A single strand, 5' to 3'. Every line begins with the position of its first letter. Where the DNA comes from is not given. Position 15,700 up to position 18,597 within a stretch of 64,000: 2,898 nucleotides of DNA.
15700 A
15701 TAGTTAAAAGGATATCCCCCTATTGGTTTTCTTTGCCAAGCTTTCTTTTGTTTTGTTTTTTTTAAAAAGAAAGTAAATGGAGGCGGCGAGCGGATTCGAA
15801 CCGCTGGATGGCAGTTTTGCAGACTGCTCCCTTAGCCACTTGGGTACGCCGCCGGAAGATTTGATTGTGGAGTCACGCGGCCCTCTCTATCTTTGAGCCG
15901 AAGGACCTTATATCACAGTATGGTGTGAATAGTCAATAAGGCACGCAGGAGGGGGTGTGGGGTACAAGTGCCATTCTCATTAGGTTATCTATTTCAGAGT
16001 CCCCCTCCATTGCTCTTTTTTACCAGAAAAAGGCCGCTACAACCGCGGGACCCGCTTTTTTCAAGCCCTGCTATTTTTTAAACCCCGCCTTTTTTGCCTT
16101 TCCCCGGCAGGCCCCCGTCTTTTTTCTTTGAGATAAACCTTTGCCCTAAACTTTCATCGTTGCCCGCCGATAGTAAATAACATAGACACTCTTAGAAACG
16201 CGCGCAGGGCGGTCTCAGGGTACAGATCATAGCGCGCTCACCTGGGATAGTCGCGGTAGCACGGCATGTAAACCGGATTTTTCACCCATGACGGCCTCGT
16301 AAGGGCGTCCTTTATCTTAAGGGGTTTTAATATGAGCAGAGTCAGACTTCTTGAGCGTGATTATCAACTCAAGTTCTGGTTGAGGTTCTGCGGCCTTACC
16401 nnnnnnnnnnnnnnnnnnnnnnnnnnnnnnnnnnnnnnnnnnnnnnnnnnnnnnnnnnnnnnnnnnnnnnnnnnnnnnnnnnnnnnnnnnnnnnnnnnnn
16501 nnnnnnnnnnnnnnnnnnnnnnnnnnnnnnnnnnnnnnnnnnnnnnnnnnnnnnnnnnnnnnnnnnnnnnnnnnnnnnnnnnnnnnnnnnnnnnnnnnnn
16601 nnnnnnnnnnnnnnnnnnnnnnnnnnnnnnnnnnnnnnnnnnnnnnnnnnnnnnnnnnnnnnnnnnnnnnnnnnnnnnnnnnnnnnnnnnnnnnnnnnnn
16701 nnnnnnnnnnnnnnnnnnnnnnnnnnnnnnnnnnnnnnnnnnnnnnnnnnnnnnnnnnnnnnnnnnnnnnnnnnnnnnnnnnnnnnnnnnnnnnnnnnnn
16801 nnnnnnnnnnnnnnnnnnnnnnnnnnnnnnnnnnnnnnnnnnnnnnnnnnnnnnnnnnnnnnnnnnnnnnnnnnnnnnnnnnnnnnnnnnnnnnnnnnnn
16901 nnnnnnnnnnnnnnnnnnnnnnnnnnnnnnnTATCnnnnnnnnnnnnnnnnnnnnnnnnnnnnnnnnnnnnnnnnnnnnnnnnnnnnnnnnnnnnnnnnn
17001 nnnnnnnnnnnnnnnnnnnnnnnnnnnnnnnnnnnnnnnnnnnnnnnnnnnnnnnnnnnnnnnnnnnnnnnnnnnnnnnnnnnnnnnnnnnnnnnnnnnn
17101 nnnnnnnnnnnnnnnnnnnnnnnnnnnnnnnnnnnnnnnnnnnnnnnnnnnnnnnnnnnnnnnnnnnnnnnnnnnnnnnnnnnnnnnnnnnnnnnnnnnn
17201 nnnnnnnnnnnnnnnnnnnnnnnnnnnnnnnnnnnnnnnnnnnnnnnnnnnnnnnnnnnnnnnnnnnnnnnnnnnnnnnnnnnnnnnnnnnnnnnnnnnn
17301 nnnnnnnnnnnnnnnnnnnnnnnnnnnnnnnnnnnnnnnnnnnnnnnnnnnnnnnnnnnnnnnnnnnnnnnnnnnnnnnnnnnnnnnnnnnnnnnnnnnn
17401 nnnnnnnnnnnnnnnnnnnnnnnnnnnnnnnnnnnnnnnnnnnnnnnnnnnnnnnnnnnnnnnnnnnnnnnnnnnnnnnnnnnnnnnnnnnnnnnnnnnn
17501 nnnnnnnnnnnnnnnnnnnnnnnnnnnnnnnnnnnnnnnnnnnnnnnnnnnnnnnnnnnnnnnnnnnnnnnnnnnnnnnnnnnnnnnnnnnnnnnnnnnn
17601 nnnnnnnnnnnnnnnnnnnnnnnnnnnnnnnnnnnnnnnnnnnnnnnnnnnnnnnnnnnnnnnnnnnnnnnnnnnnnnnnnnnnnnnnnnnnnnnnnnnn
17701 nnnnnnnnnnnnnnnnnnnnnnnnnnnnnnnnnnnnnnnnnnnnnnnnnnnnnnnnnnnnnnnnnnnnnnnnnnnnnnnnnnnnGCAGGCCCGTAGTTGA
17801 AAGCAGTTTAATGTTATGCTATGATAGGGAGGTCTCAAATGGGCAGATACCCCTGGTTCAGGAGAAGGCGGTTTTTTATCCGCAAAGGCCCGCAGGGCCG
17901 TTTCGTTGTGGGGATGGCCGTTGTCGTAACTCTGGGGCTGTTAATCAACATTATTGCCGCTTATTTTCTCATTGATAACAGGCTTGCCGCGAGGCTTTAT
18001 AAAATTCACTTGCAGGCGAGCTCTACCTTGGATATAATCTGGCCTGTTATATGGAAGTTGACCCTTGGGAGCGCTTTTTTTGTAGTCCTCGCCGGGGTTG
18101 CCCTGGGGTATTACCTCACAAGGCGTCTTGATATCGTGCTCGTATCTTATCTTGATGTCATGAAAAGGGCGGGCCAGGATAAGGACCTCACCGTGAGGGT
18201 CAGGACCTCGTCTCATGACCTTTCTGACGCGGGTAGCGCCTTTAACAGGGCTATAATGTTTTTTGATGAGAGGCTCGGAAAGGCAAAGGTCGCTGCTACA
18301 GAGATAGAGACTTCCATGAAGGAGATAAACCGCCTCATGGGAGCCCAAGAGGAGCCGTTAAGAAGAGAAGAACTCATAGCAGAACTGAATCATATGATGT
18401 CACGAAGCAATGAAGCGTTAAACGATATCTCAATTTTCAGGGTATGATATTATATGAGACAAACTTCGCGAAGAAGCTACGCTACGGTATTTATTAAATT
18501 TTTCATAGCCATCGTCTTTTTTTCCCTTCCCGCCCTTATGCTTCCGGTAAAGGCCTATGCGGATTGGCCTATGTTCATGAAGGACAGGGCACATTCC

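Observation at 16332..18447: Two paralogous HAMP-only membrane proteins, each heading a periplasmic redox module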

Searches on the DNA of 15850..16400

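Call 92: search_rna_families(source=window, start=15850, end=16400, threshold=evalue, max_evalue=1)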
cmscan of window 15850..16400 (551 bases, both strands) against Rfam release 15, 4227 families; matches with E-value up to 1: 0.
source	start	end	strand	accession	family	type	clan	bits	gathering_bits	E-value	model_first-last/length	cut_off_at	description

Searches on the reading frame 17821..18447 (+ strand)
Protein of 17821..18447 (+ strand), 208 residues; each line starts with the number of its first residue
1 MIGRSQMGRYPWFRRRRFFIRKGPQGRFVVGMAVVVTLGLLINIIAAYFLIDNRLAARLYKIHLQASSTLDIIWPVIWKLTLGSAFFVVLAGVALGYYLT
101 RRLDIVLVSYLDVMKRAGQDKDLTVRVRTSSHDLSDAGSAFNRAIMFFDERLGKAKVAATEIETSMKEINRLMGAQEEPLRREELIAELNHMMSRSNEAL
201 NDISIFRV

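Call 3: search_protein_families(library=pfam, proteins=[window:17821-18447:+], max_evalue=1)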
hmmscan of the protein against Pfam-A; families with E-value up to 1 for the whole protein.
window:17821-18447:+ (208 aa): 1 family
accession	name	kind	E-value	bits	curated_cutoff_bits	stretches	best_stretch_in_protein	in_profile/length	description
PF14927.11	Neurensin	-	0.91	9.7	27.7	1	71-106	35-72/132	Neurensin/Transmembrane protein 74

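Call 8: find_homologous_proteins(query=window:17839-18447:+, max_evalue=0.001)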
Query window:17839-18447:+ (202 aa): 12 proteins with E <= 0.001 among 326 candidates.
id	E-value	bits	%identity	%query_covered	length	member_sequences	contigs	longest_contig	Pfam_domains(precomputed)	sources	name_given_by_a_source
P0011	2.2e-125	434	100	100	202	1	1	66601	-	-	-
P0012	1.3e-84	301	70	100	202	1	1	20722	-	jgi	-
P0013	2.7e-76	274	63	100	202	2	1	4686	-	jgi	-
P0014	5.1e-68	247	64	97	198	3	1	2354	-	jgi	-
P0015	1.3e-59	219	54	100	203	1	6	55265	-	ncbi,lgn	ncbi:MAG: hypothetical protein ACE5DW_01275 [Thermodesulfobacteriota bacterium]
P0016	2.7e-54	202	51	100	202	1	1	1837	-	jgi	-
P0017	1.7e-53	199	51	100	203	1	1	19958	-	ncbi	-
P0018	1.4e-52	197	51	100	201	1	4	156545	-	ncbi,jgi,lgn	-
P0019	2.8e-52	196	50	100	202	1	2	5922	-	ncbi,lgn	ncbi:MAG: hypothetical protein ACE5DR_04385 [Thermodesulfobacteriota bacterium]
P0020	7.6e-50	188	47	100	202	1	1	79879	-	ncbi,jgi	-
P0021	2.8e-34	137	57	64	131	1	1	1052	-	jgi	-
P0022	6.2e-27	113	33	97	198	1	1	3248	-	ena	-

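Call 9: search_protein_families(library=ncbifam, proteins=[window:17821-18447:+], max_evalue=1)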
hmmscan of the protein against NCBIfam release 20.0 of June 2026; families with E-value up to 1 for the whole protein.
window:17821-18447:+ (208 aa): 0 families

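Call 14: search_solved_structures(query=A2, max_evalue=10, show_alignments=3)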
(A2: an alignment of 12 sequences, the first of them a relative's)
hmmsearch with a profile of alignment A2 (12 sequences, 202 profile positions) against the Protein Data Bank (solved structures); distinct sequences matched with E-value up to 10: 118 (the best 60 are shown).
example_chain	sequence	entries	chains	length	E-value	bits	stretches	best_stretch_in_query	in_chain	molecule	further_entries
9k7t_A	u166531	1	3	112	0.081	15.8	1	123-178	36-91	C4-Zn1-HEHE-1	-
6soy_B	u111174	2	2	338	0.083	15.8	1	124-187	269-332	ESAG7, subunit of heterodimeric transferrin receptor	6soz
6h9l_A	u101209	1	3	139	0.1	15.5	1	93-185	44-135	Uncharacterized protein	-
6nhq_B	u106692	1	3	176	0.12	15.2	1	118-184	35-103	Hemagglutinin HA2 chain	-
6n4f_B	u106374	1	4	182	0.14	15.1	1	118-184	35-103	Hemagglutinin HA2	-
6nhr_B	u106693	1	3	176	0.16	14.9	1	118-184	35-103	Hemagglutinin HA2 chain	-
4uo0_B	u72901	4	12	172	0.16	14.8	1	119-173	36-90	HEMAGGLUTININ | H3 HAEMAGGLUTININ HA2 CHAIN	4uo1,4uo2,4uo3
8zyk_R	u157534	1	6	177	0.17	14.8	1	118-184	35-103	Hemagglutinin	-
4fnk_B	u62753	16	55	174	0.17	14.8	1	118-184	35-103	Hemagglutinin HA2 chain | Hemagglutinin HA2 | Hemagglutinin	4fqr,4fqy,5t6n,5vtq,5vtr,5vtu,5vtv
3sdy_B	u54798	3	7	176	0.18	14.7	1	118-184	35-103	Hemagglutinin HA2 chain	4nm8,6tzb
5kuy_B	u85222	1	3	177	0.18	14.7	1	118-184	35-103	Hemagglutinin HA2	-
5k9q_B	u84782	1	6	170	0.18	14.7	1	118-184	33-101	Hemagglutinin HA2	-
4we4_B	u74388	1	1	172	0.19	14.7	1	118-184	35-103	Hemagglutinin HA2 chain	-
3eym_B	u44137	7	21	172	0.19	14.7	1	118-184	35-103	Hemagglutinin HA2 chain | X-31 Influenza Haemagglutinin HA2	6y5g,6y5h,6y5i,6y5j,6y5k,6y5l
3vun_B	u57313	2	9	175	0.19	14.6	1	118-184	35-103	Hemagglutinin HA2 chain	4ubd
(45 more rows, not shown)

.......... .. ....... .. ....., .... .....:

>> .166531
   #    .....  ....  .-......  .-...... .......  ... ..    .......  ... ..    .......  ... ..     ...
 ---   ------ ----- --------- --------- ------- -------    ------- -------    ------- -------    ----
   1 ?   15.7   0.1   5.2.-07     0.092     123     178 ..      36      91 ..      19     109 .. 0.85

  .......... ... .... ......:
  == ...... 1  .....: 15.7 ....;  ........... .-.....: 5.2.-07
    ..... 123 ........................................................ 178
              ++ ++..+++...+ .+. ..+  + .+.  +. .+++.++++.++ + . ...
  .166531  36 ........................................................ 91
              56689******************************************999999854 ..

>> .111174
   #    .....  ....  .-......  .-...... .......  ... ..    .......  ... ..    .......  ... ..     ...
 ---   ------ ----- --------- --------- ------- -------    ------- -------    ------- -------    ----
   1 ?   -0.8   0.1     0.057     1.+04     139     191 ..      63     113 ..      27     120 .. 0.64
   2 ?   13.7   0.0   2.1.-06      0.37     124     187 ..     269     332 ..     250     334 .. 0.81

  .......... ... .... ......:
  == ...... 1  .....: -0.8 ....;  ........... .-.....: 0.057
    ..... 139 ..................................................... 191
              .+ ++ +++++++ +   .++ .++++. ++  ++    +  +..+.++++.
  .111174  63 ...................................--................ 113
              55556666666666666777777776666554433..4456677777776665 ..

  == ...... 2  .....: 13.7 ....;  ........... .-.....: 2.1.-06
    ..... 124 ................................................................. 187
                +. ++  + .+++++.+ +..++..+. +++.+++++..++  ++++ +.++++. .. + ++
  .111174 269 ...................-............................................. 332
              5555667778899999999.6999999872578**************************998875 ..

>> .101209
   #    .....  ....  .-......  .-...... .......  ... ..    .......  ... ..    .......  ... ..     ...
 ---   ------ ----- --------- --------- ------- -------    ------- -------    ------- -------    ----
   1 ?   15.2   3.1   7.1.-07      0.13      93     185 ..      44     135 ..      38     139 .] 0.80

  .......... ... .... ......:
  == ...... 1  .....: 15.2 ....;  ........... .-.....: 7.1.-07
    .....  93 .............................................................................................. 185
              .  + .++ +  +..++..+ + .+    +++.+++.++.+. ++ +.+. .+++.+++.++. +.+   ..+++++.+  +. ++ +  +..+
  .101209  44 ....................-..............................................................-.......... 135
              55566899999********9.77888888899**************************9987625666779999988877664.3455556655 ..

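Call 19: find_encoding_contigs(protein=P0022, flank=10000, max_places=2)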
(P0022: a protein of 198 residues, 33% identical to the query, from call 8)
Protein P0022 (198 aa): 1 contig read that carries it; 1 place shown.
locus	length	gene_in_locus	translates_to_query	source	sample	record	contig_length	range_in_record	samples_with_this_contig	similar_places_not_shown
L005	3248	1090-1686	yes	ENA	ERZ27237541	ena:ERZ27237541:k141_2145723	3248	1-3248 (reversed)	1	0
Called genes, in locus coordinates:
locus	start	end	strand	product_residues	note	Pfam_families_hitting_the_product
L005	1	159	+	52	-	?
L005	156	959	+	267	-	PF14522:Cytochrome_C7 (faint), PF09699:Paired_CXXCH_1 (faint), PF14537:Cytochrom_c3_2 (weak)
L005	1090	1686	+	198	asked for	-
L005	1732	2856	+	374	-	-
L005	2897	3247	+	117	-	?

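Call 23: find_homologous_proteins(query=A2, max_evalue=0.01)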
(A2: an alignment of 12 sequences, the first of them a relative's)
Query A2 (12 sequences) (202 aa, profile of the alignment): 21 proteins with E <= 0.01 among 8000 candidates.
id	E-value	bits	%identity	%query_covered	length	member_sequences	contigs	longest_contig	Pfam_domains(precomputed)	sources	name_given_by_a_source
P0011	3.2e-97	342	100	100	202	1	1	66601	-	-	-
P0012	7.4e-95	334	70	100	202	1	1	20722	-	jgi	-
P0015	9.1e-95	334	54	100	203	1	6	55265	-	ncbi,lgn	ncbi:MAG: hypothetical protein ACE5DW_01275 [Thermodesulfobacteriota bacterium]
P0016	2.2e-94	333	51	100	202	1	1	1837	-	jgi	-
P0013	9.6e-94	331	63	100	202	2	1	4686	-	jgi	-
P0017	1.5e-93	330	51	100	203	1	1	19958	-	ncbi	-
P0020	7.6e-93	328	47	100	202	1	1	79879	-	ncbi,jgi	-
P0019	5.3e-92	325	50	100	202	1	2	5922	-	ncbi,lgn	ncbi:MAG: hypothetical protein ACE5DR_04385 [Thermodesulfobacteriota bacterium]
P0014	1.5e-86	307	64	97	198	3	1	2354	-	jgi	-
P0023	1.7e-86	307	51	100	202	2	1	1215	-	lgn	-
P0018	1.6e-83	297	51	100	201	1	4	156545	-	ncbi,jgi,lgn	-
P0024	5.4e-76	273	52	100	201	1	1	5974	-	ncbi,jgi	-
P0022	8.2e-70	253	33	97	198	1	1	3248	-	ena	-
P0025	4.0e-62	228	31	97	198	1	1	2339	-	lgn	-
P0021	2.3e-50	189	57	64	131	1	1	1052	-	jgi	-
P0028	2.6e-44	169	35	75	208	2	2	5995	-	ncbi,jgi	-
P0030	8.0e-41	158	33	98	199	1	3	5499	-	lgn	-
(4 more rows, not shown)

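Call 25: search_protein_families(library=pfam, alignment_id=A2, max_evalue=10)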
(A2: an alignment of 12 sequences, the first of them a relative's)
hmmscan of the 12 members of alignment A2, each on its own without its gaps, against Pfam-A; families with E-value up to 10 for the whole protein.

A. member 1, P0011 (202 aa): 1 family
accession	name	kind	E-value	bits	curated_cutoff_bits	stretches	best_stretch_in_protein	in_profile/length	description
PF14927.11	Neurensin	-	1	9.5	27.7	1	65-100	35-72/132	Neurensin/Transmembrane protein 74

B. families by the number of members that match (of 12 scanned): 10 families
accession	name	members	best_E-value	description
PF20485.3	DUF6724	3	0.095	Family of unknown function (DUF6724)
PF14927.11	Neurensin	2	0.01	Neurensin/Transmembrane protein 74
PF12794.12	MscS_TM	1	0.014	Mechanosensitive ion channel inner membrane domain 1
PF07889.17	DUF1664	1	0.025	Protein of unknown function (DUF1664)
PF17871.7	AAA_lid_9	1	0.087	AAA lid domain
PF24850.1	CC_BshC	1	0.18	Bacillithiol biosynthesis BshC, C-terminal coiled-coil domain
PF20159.5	YidB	1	0.2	YidB-like protein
PF13865.11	FoP_duplication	1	0.3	C-terminal duplication domain of Friend of PRMT1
PF11026.13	DUF2721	1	0.79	Protein of unknown function (DUF2721)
PF07332.16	Phage_holin_3_6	1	0.97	Putative Actinobacterial Holin-X, holin superfamily III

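Call 27: predict_structure(alignment_id=A2)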
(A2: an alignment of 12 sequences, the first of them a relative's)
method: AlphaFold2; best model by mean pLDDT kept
length: 202 residues; sequences in the alignment: 12
mean_pLDDT: 56.1   pTM: 0.32
mean pLDDT of the five models: 56.1, 54.1, 52.8, 52.3, 48.6
residues with pLDDT >= 90: 0; 70-90: 9; 50-70: 139; < 50: 54
segments of 3 or more residues with pLDDT < 50: 4-7, 9-20, 46-65, 124-128, 170-173, 200-202
pLDDT, mean of each block of 10 residues (from residue 1): 46 44 56 61 50 43 50 59 65 56 57 52 51 58 64 69 62 58 69 57 37
secondary structure, 60 per line:
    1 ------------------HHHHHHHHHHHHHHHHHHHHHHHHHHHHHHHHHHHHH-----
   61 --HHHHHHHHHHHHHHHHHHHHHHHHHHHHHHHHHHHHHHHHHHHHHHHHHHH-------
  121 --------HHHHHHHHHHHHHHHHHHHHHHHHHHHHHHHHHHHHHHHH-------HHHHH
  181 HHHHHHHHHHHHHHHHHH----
elements in order: H19-55 H63-113 H129-168 H176-198

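Call 28: find_encoding_contigs(protein=P0028, flank=10000, max_places=2)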
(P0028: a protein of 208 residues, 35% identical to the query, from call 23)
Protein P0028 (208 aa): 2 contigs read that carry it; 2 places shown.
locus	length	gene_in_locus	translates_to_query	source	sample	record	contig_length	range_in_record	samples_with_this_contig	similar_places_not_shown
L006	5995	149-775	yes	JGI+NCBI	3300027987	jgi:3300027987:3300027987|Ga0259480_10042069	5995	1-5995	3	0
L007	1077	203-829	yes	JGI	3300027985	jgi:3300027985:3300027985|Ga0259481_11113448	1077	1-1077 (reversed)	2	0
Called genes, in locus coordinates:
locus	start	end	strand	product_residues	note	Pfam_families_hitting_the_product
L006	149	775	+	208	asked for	-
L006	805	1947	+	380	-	-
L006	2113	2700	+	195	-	PF14522:Cytochrome_C7 (faint), PF14537:Cytochrom_c3_2 (faint), PF09699:Paired_CXXCH_1 (faint)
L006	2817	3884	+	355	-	PF01731:Arylesterase (faint), PF06739:SBBP (faint), PF08450:SGL (faint), PF25021:TEN_NHL (faint), PF17170:DUF5128 (faint), PF01436:NHL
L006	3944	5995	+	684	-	?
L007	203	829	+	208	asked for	-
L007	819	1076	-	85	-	?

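Call 29: find_encoding_contigs(protein=P0030, flank=10000, max_places=2)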
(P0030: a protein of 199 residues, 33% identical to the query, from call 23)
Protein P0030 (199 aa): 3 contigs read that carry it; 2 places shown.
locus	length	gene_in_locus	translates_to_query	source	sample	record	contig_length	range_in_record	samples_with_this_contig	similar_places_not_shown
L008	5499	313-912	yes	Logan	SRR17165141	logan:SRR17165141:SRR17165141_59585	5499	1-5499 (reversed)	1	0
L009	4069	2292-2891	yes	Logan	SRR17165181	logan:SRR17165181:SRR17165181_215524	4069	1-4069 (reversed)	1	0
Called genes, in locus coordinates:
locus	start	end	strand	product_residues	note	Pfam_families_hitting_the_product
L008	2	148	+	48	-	?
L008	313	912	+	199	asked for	-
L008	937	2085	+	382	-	-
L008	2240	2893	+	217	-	PF14537:Cytochrom_c3_2 (faint), PF14522:Cytochrome_C7 (faint)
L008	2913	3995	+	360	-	PF06739:SBBP (faint), PF17170:DUF5128 (weak), PF25021:TEN_NHL (faint), PF17170:DUF5128, PF08450:SGL (weak), PF17170:DUF5128, PF01436:NHL (weak)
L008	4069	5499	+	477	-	?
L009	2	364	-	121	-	?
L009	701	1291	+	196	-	PF00672:HAMP (weak)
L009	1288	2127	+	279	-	PF14522:Cytochrome_C7 (faint), PF14537:Cytochrom_c3_2 (weak), PF09699:Paired_CXXCH_1 (weak)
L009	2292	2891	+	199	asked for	-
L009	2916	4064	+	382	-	-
